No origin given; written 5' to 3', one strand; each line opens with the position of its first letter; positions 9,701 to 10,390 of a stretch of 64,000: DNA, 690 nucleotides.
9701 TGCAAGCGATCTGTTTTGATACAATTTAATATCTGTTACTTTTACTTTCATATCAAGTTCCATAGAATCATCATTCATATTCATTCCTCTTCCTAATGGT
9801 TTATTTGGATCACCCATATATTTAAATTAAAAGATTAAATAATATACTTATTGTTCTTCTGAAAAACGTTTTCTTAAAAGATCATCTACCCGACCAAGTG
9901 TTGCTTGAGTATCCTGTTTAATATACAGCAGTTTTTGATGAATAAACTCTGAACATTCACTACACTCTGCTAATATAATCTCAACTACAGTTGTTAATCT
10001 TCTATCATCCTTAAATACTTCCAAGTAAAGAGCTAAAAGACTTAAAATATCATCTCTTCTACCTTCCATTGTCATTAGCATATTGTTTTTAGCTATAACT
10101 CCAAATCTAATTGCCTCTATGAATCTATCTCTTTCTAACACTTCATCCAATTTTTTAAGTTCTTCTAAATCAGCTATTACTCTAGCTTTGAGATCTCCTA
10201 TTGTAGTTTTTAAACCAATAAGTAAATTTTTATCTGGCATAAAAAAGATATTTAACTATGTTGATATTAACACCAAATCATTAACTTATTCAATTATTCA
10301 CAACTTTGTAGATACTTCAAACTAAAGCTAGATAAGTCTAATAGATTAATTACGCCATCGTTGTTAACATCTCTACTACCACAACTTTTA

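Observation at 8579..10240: Array of four tandem paralogous small acidic proteins between cysS and a dockerin-bearing protease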

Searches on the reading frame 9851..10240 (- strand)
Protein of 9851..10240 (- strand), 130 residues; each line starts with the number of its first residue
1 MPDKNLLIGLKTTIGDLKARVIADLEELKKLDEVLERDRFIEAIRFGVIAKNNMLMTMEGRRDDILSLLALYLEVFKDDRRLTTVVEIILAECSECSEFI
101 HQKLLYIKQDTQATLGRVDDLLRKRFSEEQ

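Call 4: search_protein_families(library=pfam, proteins=[window:9851-10240:-], max_evalue=1)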
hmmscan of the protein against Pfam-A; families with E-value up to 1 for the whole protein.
window:9851-10240:- (130 aa): 1 family
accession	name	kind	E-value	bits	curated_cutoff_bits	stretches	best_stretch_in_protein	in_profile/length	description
PF20707.3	bDLD2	-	0.072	14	25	0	18-41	25-48/93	Bacterial Death-like domain 2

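Call 6: search_protein_families(library=ncbifam, proteins=[window:9851-10240:-], max_evalue=1)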
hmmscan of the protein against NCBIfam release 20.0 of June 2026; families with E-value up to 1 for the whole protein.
window:9851-10240:- (130 aa): 0 families

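Call 7: search_protein_families(library=padloc, proteins=[window:9851-10240:-], max_evalue=1)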
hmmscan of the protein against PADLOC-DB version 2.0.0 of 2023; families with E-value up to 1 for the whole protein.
window:9851-10240:- (130 aa): 0 families

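Call 8: search_protein_families(library=phrogs, proteins=[window:9851-10240:-], max_evalue=1)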
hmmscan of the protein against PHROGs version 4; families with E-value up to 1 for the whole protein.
window:9851-10240:- (130 aa): 1 family
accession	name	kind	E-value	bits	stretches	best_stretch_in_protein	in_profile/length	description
phrog_23579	-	unknown function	0.046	14.4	1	78-109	19-50/74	-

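Call 9: find_homologous_proteins(query=window:9851-10240:-, max_evalue=0.01)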
Query window:9851-10240:- (130 aa): 1 proteins with E <= 0.01 among 83 candidates.
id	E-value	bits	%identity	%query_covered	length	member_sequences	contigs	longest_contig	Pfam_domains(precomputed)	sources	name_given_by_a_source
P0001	1.1e-74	266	100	100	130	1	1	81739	-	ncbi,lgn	-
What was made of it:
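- Tried and rejected: The word-index search with D found only itself (call 9).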

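Call 10: find_encoding_contigs(protein=P0001, flank=10000, max_places=6)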
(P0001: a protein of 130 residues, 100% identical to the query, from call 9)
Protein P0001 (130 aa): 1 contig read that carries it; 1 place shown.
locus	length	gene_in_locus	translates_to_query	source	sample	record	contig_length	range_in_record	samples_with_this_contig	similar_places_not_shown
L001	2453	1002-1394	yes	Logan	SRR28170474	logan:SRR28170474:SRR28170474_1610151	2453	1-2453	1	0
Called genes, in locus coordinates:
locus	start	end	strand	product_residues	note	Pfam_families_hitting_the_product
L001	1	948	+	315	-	?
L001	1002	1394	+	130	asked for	-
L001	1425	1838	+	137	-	-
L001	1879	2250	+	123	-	-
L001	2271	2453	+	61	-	?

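Call 21: predict_structure(alignment_id=A2)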
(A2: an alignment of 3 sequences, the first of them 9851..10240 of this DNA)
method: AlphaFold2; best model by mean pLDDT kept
length: 130 residues; sequences in the alignment: 3
mean_pLDDT: 65.4   pTM: 0.60
mean pLDDT of the five models: 65.4, 64.6, 52.8, 42.0, 38.5
residues with pLDDT >= 90: 0; 70-90: 59; 50-70: 45; < 50: 26
segments of 3 or more residues with pLDDT < 50: 1-15, 32-35
pLDDT, mean of each block of 10 residues (from residue 1): 34 49 63 52 60 50 67 80 80 79 87 80 69
secondary structure, 60 per line:
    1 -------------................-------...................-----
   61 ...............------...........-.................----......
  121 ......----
elements in order: H14-29 H37-55 H61-75 H82-92 H94-110 H115-126

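Call 22: search_protein_representatives(alignment_id=A2)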
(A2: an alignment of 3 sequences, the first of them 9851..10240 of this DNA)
Query: 3 sequences, 132 profile positions. Proteins with E-value up to 0.001 (for the whole library): 3; up to 1e-10: 3; up to 1e-30: 3. The best 3 are listed.
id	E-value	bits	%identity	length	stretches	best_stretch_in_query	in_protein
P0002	1.6e-48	180.1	-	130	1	1-132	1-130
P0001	1.9e-45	170.2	-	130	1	17-132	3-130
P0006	5.6e-38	146.0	-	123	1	1-132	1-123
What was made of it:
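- The exhaustive search of 1.84 billion representatives with the A/B/D profile returned only three clusters, those of A, D and a 123-aa B-type protein (call 22).
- Tried and rejected: The exhaustive profile search found only the family's own three clusters (call 22).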

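Call 28: fold_search(model_id=the predicted structure, library=pdb)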
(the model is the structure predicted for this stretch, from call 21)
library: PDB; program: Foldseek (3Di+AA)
matches with E <= 10: 155; with E <= 0.001: 0
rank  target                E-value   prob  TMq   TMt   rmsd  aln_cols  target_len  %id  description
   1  1n4k                  1.1e+00  0.35  0.40  0.22   8.9       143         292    6  Crystal structure of the inositol 1,4,5-trisphosphate receptor binding core in complex with IP3 (released 2002-12-25)
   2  7obi_B                1.2e+00  0.11  0.22  0.21  10.2       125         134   13  Consensus tetratricopeptide repeat protein type RV4 (released 2022-02-23)
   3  5cwb                  1.6e+00  0.57  0.47  0.33   6.0       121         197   17  Crystal structure of de novo designed helical repeat protein DHR4 (released 2015-12-16)
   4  8vx7_A                2.0e+00  0.11  0.26  0.22  10.6       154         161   16  Computationally designed tunable C2 symmetric tandem repeat homodimer, bound to cyclic peptide (released 2025-02-05)
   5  7obi_A                2.0e+00  0.07  0.22  0.22  10.6       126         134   13  Consensus tetratricopeptide repeat protein type RV4 (released 2022-02-23)
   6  4b94_B                2.3e+00  0.20  0.33  0.31   8.5       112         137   14  Crystal structure of human Mps1 TPR domain (released 2013-04-24)
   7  5jr9_A                2.3e+00  0.14  0.29  0.22  12.0       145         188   14  Crystal structure of apo-NeC3PO (released 2016-09-28)
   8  8cqn_B                2.3e+00  0.10  0.27  0.20  24.7       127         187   16  Crystal structure of Borrelia burgdorferi paralogous family 12 outer surface protein BBK01 (released 2024-03-13)
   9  8q7e_J                2.4e+00  0.08  0.22  0.06  14.5       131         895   14  Structure of CUL9-RBX1 ubiquitin E3 ligase complex - hexameric assembly (released 2024-04-17)
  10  7mwr_B                2.6e+00  0.47  0.46  0.26   9.5       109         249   13  Structure of De Novo designed beta sheet heterodimer LHD101A53/B4 (released 2022-01-19)
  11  3rkv                  2.6e+00  0.13  0.30  0.28  12.8       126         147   14  C-terminal domain of protein C56C10.10, a putative peptidylprolyl isomerase, from Caenorhabditis elegans (released 2011-05-04)
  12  4fu3_B                2.6e+00  0.06  0.19  0.19  14.5       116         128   13  CID of human RPRD1B (released 2012-08-29)
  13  3euh_B                2.6e+00  0.05  0.19  0.11  22.2       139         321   12  Crystal Structure of the MukE-MukF Complex (released 2009-01-20)
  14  9n9j_B                2.8e+00  0.21  0.41  0.30   9.9       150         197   13  Structure of a GRP94 folding intermediate engaged with a CCDC134- and FKBP11-bound secretory translocon (released 2025-11-19)
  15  8ffv_D                2.8e+00  0.07  0.21  0.11  14.2       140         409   13  Cryo-EM structure of the GR-Hsp90-FKBP52 complex (released 2023-11-01)
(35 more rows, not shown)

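Call 53: search_solved_structures(query=A2, max_evalue=10)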
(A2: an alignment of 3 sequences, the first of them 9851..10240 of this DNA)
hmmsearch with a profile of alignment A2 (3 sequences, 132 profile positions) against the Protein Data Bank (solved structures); distinct sequences matched with E-value up to 10: 4.
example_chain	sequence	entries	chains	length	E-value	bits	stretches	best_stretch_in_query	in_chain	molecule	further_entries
5t7v_SF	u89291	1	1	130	0.52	13.4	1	44-86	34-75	30S ribosomal protein S8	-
5tcu_SF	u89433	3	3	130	0.53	13.3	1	44-86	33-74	30S ribosomal protein S8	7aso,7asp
5li0_h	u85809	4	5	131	0.53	13.3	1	44-86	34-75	30S ribosomal protein S8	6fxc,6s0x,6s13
5nd8_h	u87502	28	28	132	0.54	13.3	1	44-86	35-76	30S ribosomal protein S8 | Small ribosomal subunit protein uS8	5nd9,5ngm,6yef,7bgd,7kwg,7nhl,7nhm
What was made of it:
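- Tried and rejected: A profile search of PDB sequences gave only noise, ribosomal protein S8 at E 0.5 (call 53).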

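Call 55: fold_search(model_id=the predicted structure, library=viral)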
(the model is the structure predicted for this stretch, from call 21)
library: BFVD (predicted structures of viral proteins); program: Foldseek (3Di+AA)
matches with E <= 10: 128; with E <= 0.001: 0
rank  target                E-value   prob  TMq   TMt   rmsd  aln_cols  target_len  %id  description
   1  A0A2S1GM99            4.1e-01  0.18  0.23  0.20  16.0       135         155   15  Uncharacterized protein [Erwinia phage Cronus]
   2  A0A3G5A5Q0            6.6e-01  0.57  0.42  0.19   9.6       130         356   13  Sel1 repeat family protein [Harvfovirus sp.]
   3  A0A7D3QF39            1.3e+00  0.16  0.27  0.27  10.7       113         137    9  (no name in the UniProt tables at hand)
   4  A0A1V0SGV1            1.4e+00  0.11  0.22  0.09  18.7       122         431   13  Uncharacterized protein [Hokovirus HKV1]
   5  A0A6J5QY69            1.5e+00  0.15  0.32  0.26  14.1       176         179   15  Uncharacterized protein [uncultured Caudovirales phage]
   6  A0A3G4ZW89            1.6e+00  0.20  0.33  0.21   9.7       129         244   13  Ankyrin repeat protein [Faunusvirus sp.]
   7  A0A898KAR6            1.8e+00  0.51  0.44  0.57   6.2       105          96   14  (no name in the UniProt tables at hand)
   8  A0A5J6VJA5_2          1.9e+00  0.18  0.34  0.08   6.7       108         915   11  Uncharacterized protein [Megaviridae environmental sample]
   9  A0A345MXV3            2.0e+00  0.20  0.40  0.31  14.9       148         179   10  Uncharacterized protein [Cressdnaviricota sp.]
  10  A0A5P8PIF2            2.1e+00  0.38  0.38  0.48   7.9        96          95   21  Uncharacterized protein [Bacillus phage 056SW001B]
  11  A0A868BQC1            2.1e+00  0.07  0.22  0.17  19.2       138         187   14  (no name in the UniProt tables at hand)
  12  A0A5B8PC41            2.2e+00  0.14  0.34  0.16   7.7       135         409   17  Uncharacterized protein [Megastigmus ssRNA virus]
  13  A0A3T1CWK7            2.4e+00  0.09  0.26  0.26  11.4       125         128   13  Uncharacterized protein [Acanthamoeba castellanii medusavirus J1]
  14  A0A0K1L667            2.5e+00  0.18  0.37  0.31   7.3       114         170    9  ORF_042L [Scale drop disease virus]
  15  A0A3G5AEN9            2.5e+00  0.04  0.17  0.15  20.9       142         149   15  Uncharacterized protein [Satyrvirus sp.]
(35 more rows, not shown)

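Call 74: find_related_loci(query=A2, collection=viral_contigs, flank=5000)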
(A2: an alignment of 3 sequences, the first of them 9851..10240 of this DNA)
Query A2 (130 aa) in viral_contigs; peptide patterns used: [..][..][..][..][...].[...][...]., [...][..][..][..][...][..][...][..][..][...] (x = any residue, [..] = any of these).
126 stretches matched a pattern, but none encodes a relative of the query by tblastn (E <= 1e-3).
